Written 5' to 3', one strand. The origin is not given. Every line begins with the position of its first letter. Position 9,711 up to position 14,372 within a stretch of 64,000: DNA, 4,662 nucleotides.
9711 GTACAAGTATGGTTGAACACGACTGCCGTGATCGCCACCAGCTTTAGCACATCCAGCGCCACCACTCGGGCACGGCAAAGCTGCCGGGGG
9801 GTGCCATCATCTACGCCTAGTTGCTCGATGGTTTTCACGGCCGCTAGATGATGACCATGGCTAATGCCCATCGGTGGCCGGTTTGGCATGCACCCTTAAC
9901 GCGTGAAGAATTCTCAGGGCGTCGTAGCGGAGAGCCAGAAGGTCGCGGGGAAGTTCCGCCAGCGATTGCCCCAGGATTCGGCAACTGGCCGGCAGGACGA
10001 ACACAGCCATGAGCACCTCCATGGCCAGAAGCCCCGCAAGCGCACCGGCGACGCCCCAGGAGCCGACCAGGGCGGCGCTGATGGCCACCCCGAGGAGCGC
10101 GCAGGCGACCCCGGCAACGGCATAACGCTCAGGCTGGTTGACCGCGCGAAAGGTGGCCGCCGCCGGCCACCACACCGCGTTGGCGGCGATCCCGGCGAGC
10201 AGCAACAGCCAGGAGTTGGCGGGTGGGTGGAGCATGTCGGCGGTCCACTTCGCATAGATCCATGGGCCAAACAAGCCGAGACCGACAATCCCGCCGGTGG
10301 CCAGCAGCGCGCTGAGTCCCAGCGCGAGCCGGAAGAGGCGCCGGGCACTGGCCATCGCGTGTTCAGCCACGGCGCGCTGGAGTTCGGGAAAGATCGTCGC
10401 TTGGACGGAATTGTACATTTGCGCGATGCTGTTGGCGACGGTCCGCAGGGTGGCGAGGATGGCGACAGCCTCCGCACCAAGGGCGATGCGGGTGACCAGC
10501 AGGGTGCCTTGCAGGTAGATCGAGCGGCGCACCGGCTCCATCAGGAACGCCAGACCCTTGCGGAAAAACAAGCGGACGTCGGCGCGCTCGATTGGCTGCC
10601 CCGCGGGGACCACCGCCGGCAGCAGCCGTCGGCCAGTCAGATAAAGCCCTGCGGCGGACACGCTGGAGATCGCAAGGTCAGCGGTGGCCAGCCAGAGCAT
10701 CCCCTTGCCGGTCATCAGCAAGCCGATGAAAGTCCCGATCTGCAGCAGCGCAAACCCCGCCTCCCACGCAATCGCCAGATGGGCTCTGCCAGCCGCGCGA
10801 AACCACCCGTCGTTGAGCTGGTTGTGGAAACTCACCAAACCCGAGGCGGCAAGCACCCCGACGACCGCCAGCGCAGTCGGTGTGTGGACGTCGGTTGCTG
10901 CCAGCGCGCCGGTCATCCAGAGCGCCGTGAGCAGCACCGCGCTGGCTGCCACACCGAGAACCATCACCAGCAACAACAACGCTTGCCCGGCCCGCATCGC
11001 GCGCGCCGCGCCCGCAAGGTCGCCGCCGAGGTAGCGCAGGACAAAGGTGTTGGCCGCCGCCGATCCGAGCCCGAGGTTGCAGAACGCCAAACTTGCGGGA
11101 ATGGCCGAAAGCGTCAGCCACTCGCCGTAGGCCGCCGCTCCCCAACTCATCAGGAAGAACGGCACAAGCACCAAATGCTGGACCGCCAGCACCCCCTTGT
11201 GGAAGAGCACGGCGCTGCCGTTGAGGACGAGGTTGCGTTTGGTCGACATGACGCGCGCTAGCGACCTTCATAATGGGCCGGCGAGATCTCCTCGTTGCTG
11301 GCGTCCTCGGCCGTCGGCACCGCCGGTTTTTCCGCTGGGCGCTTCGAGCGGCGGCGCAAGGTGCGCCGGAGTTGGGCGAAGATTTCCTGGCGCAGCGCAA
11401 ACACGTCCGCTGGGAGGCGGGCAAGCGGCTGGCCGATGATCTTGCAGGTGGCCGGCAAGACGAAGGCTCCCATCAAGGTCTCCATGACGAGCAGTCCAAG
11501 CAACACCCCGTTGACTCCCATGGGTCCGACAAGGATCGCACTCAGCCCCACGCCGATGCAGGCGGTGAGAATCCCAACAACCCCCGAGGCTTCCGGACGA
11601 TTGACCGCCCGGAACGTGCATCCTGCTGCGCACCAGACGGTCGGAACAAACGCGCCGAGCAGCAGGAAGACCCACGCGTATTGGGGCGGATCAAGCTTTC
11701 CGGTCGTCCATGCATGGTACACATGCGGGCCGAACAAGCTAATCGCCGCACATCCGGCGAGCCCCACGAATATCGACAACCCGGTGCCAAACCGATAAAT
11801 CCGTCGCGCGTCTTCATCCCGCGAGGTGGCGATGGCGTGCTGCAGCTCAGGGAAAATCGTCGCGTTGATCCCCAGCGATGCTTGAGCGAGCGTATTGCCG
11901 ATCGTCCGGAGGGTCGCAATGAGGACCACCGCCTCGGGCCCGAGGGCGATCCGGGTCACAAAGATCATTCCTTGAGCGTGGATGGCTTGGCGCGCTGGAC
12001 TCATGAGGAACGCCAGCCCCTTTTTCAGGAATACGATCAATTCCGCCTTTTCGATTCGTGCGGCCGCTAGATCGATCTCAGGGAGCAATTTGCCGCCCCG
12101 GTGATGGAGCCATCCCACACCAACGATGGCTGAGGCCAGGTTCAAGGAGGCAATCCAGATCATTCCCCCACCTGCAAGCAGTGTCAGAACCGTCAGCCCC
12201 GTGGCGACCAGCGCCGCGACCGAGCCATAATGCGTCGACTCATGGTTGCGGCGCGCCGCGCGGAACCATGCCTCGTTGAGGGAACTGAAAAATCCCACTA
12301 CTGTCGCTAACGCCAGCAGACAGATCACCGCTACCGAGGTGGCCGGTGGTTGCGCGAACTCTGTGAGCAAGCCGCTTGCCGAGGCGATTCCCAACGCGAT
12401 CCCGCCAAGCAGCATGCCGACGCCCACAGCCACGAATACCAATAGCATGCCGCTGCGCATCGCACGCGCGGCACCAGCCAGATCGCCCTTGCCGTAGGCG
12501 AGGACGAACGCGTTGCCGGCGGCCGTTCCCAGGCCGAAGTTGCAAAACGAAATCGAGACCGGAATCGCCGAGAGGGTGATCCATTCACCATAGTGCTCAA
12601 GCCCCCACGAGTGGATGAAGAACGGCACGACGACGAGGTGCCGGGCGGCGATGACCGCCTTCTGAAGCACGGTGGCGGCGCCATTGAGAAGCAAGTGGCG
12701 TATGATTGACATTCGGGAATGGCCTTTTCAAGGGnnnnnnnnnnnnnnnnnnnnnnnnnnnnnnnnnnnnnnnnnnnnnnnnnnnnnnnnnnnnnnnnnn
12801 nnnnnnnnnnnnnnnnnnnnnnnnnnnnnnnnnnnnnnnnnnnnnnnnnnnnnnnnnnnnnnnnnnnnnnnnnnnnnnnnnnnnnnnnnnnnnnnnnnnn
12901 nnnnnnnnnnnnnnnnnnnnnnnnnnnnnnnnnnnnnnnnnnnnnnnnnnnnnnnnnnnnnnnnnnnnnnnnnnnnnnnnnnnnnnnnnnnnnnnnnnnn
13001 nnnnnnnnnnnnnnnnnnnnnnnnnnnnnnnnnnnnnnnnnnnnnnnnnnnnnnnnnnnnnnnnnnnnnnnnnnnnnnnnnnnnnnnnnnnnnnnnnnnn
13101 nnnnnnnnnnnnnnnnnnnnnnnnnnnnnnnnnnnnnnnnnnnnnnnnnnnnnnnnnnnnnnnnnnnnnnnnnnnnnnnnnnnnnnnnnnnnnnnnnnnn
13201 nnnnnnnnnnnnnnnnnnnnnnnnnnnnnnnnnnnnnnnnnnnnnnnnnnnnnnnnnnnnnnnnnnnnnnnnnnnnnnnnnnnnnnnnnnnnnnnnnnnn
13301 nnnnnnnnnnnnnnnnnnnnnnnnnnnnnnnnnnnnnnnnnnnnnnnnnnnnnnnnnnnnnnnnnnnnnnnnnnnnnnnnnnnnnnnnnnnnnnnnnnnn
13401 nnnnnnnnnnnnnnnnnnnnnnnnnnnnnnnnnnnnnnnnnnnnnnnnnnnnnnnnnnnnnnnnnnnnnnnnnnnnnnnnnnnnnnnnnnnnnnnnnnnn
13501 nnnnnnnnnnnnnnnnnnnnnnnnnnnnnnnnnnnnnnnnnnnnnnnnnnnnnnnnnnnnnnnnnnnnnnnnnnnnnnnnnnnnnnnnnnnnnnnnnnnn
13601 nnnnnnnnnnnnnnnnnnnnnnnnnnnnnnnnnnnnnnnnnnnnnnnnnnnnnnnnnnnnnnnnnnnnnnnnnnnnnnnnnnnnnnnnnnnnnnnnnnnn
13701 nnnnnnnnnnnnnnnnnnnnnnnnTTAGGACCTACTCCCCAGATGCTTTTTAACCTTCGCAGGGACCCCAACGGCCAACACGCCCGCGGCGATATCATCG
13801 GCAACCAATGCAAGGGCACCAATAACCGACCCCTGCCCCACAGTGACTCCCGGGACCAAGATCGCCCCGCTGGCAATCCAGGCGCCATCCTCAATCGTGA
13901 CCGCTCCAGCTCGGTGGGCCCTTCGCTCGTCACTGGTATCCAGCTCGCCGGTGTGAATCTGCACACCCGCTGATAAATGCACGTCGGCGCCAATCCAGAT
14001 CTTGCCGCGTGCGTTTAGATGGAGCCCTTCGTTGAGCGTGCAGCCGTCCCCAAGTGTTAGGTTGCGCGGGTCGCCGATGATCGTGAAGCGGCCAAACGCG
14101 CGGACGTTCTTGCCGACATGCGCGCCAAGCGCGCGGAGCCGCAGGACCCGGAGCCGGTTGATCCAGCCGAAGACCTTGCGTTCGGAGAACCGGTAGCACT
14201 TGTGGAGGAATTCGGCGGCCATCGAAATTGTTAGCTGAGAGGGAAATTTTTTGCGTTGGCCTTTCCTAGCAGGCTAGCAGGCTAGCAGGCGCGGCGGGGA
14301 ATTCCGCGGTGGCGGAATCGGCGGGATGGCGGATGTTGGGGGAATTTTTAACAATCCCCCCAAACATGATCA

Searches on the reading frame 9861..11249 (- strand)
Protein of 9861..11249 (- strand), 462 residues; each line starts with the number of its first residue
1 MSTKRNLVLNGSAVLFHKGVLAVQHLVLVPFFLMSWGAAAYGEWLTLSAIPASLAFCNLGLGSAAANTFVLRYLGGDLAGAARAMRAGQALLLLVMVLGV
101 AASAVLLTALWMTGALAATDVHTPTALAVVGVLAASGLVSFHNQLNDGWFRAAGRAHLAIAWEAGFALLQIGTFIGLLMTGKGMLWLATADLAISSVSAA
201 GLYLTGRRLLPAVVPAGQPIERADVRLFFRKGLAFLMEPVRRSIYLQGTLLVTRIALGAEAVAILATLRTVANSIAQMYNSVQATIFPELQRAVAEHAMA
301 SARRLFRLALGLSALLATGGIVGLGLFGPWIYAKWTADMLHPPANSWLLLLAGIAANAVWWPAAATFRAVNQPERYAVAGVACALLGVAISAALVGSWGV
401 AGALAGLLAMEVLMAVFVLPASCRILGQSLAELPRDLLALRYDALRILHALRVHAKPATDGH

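Call 55: search_protein_families(library=pfam, proteins=[window:9861-11249:-], max_evalue=0.1)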
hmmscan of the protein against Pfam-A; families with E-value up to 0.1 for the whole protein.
window:9861-11249:- (462 aa): 0 families

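Call 71: search_protein_families(library=ncbifam, proteins=[window:9861-11249:-], max_evalue=0.1)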
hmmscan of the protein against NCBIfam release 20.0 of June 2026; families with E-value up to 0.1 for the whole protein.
window:9861-11249:- (462 aa): 1 family
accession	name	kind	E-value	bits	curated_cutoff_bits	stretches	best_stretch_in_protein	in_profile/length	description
NF041503.1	WZX_like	subfamily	0.00039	19.6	300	1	247-359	250-361/429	O-unit flippase-like protein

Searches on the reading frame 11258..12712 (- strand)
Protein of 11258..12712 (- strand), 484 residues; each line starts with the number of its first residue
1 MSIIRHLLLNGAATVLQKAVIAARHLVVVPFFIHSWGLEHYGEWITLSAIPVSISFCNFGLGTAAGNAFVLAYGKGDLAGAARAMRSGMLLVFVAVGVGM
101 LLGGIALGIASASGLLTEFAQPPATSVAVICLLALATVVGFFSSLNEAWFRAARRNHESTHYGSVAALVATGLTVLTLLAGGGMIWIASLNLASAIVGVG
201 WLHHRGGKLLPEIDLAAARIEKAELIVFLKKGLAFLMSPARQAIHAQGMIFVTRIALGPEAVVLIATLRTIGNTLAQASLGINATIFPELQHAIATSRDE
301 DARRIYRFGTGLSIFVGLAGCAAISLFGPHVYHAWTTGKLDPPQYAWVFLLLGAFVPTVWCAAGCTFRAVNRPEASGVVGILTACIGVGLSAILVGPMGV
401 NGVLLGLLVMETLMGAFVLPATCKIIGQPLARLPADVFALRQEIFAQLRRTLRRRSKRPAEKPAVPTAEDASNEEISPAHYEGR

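Call 3: search_protein_families(library=pfam, proteins=[window:11258-12712:-], max_evalue=0.01)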
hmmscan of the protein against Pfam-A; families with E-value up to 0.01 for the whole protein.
window:11258-12712:- (484 aa): 0 families

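Call 55: search_protein_families(library=pfam, proteins=[window:11258-12712:-], max_evalue=0.1)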
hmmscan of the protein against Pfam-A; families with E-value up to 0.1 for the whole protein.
window:11258-12712:- (484 aa): 0 families

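Call 71: search_protein_families(library=ncbifam, proteins=[window:11258-12712:-], max_evalue=0.1)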
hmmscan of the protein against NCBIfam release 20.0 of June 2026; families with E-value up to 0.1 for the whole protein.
window:11258-12712:- (484 aa): 0 families

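Call 77: find_homologous_proteins(query=window:11258-12712:-, max_evalue=0.001)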
Query window:11258-12712:- (484 aa): 9 proteins with E <= 0.001 among 8000 candidates.
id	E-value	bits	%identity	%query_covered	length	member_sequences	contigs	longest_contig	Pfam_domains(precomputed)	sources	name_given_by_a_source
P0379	9.0e-193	659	100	62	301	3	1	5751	-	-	-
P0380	2.5e-172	592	62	93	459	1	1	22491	-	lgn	-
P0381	3.9e-152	525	54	95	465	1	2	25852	PF01943.23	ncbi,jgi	jgi:O-antigen/teichoic acid export membrane protein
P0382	1.5e-124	434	47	93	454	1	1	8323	-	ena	-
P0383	5.7e-122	426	48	92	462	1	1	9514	-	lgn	-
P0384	2.5e-121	424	47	93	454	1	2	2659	-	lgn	-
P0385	3.6e-104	367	39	93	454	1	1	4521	-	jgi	-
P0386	9.9e-78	280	47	63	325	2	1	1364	-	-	-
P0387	3.5e-74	268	48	57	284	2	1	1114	-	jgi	jgi:O-antigen/teichoic acid export membrane protein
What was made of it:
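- On Wzx/Wzy-dependent glycan locus (context): 11258-12712 is a divergent Wzx, judged from a 54% relative carrying PF01943 (call 77).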

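Call 78: find_encoding_contigs(protein=P0381, flank=10000, max_places=1)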
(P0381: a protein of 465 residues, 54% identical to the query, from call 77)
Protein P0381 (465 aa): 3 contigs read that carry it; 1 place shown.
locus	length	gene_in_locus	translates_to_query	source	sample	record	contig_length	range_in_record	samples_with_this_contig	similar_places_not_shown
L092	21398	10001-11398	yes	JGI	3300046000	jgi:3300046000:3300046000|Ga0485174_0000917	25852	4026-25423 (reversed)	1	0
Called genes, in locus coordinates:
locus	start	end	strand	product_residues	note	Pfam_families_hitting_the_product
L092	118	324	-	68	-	-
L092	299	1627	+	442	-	PF03721:UDPG_MGDP_dh_N, PF00984:UDPG_MGDP_dh, PF03720:UDPG_MGDP_dh_C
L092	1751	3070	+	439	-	PF01467:CTP_transf_like, PF13714:PEP_mutase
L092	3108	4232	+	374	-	PF02776:TPP_enzyme_N, PF02775:TPP_enzyme_C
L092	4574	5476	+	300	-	PF00465:Fe-ADH, PF25137:ADH_Fe_C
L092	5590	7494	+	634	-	PF01757:Acyl_transf_3, PF19040:SGNH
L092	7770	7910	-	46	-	-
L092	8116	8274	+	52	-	-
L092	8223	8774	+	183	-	-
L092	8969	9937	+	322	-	PF01073:3Beta_HSD, PF01370:Epimerase, PF02719:Polysacc_synt_2, PF04321:RmlD_sub_bind, PF16363:GDP_Man_Dehyd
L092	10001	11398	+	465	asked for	PF01943:Polysacc_synt (weak)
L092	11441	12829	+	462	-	-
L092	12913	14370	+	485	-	-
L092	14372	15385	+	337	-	PF01757:Acyl_transf_3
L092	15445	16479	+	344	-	-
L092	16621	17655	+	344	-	PF20706:GT4-conflict, PF00534:Glycos_transf_1, PF13692:Glyco_trans_1_4, PF13524:Glyco_trans_1_2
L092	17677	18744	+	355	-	PF04230:PS_pyruv_trans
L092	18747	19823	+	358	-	PF13439:Glyco_transf_4, PF13579:Glyco_trans_4_4, PF20706:GT4-conflict (weak), PF00534:Glycos_transf_1, PF13692:Glyco_trans_1_4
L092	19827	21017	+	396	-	PF20706:GT4-conflict, PF00534:Glycos_transf_1, PF13692:Glyco_trans_1_4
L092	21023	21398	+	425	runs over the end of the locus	PF13439:Glyco_transf_4, PF13579:Glyco_trans_4_4, PF20706:GT4-conflict (faint), PF00534:Glycos_transf_1, PF13692:Glyco_trans_1_4, PF00534:Glycos_transf_1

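Call 79: find_encoding_contigs(protein=P0380, flank=10000, max_places=1)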
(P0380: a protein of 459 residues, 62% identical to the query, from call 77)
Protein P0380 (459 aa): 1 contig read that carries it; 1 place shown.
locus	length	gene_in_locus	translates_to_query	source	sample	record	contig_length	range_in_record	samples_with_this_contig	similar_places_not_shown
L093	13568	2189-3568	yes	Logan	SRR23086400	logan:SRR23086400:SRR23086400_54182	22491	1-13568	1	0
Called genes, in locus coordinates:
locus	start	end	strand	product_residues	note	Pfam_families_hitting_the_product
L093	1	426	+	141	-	?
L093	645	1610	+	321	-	-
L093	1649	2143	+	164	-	PF00132:Hexapep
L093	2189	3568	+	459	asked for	-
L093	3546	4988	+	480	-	-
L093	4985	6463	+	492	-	-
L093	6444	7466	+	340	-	PF01757:Acyl_transf_3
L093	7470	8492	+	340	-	PF01757:Acyl_transf_3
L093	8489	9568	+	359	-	PF04230:PS_pyruv_trans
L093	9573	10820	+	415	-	PF13692:Glyco_trans_1_4, PF00534:Glycos_transf_1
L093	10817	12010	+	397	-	PF13579:Glyco_trans_4_4, PF13439:Glyco_transf_4 (faint), PF13524:Glyco_trans_1_2 (faint), PF00534:Glycos_transf_1, PF13692:Glyco_trans_1_4, PF20706:GT4-conflict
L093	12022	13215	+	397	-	PF13439:Glyco_transf_4, PF13579:Glyco_trans_4_4, PF20706:GT4-conflict (faint), PF00534:Glycos_transf_1 (weak), PF13692:Glyco_trans_1_4, PF00534:Glycos_transf_1, PF13524:Glyco_trans_1_2 (faint)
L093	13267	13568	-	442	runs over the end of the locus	PF14200:RicinB_lectin_2 (faint)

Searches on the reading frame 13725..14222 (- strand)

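Call 3: search_protein_families(library=pfam, proteins=[window:13725-14222:-], max_evalue=0.01)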
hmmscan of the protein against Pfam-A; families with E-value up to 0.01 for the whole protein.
window:13725-14222:- (165 aa): 2 families
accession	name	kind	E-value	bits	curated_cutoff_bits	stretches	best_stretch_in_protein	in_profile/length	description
PF00132.30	Hexapep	-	8.2e-09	35.2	27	1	108-140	2-34/36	Bacterial transferase hexapeptide (six repeats)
PF14602.12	Hexapep_2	-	3.2e-05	24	27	0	108-136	2-28/34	Hexapeptide repeat of succinyl-transferase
